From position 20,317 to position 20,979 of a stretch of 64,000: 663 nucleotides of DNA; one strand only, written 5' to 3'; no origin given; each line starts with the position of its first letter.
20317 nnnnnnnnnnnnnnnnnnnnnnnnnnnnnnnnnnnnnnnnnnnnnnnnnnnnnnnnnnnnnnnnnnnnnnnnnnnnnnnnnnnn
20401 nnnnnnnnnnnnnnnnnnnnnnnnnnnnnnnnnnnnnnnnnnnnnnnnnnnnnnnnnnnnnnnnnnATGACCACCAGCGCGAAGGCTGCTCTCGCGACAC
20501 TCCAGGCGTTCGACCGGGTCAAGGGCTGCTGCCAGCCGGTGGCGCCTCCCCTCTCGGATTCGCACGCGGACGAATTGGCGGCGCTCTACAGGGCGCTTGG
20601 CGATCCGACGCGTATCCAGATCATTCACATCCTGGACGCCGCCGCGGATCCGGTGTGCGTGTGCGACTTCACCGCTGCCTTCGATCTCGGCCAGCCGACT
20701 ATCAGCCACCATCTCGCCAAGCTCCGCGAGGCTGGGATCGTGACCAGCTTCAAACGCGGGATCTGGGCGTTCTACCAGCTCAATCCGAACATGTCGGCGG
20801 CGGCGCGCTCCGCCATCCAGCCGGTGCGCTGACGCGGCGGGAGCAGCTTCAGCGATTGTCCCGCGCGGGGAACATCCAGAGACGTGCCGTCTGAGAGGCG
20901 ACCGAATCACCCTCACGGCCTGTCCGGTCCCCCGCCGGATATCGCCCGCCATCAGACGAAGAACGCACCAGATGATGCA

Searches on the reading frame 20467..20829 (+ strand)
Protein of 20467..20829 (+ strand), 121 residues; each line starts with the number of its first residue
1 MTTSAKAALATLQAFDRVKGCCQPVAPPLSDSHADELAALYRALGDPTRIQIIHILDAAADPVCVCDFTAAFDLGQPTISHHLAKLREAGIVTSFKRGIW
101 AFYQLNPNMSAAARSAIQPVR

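Call 3: search_protein_families(library=ncbifam, proteins=[window:20467-20829:+], max_evalue=0.01)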
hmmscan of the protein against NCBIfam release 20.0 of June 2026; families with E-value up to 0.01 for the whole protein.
seq(121 aa): 10 families
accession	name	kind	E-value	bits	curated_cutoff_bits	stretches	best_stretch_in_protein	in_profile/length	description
NF033788.1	HTH_metalloreg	subfamily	4.6e-24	84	55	1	38-108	2-71/77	metalloregulator ArsR/SmtB family transcription factor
NF041413.1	ArsR_Rv2640c_fam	equivalog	4e-22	78.8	155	1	21-119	15-115/118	Rv2640c family ArsR-like transcriptional regulator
NF007528.0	PRK10141.1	subfamily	2.4e-18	66.1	97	1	39-117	8-85/117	metalloregulator ArsR/SmtB family transcription factor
NF033789.1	repress_SdpR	subfamily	8.4e-14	51.3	100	1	41-107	2-66/79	autorepressor SdpR family transcription factor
NF047906.1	CdPbTransRegCmtR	equivalog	3.9e-10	39.6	150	1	31-113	5-85/104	Cd(II)/Pb(II)-sensing metalloregulatory transcriptional regulator CmtR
NF045707.1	Dbac_1936_reg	equivalog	1.1e-08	35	115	1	33-106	3-74/99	ArsR/SmtB-type metalloregulator TsoR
NF040642.1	sulf_sens_BigR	equivalog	1.2e-08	35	155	1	32-112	5-83/95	sulfite-sensing transcriptional repressor BigR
NF052532.1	TransRegPagRBaca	equivalog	0.00024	21.1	170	1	35-106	15-84/99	transcriptional repressor PagR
NF053755.1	MsvR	equivalog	0.0039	16.9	220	1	42-94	8-58/236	transcriptional factor MsvR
TIGR02944.1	suf_reg_Xantho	equivalog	0.0055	17.1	110.65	0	57-108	20-70/130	SUF system Fe-S cluster assembly regulator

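Call 4: search_protein_families(library=pfam, proteins=[window:20467-20829:+], max_evalue=0.01)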
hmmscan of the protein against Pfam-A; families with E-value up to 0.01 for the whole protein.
seq(121 aa): 2 families
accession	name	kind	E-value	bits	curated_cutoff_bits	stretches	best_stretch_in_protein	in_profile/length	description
PF01022.26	HTH_5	-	2.2e-15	56.7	22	1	46-94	1-47/47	Bacterial regulatory protein, arsR family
PF12840.13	HTH_20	-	9.7e-09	35.5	27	1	44-93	1-49/51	Helix-turn-helix domain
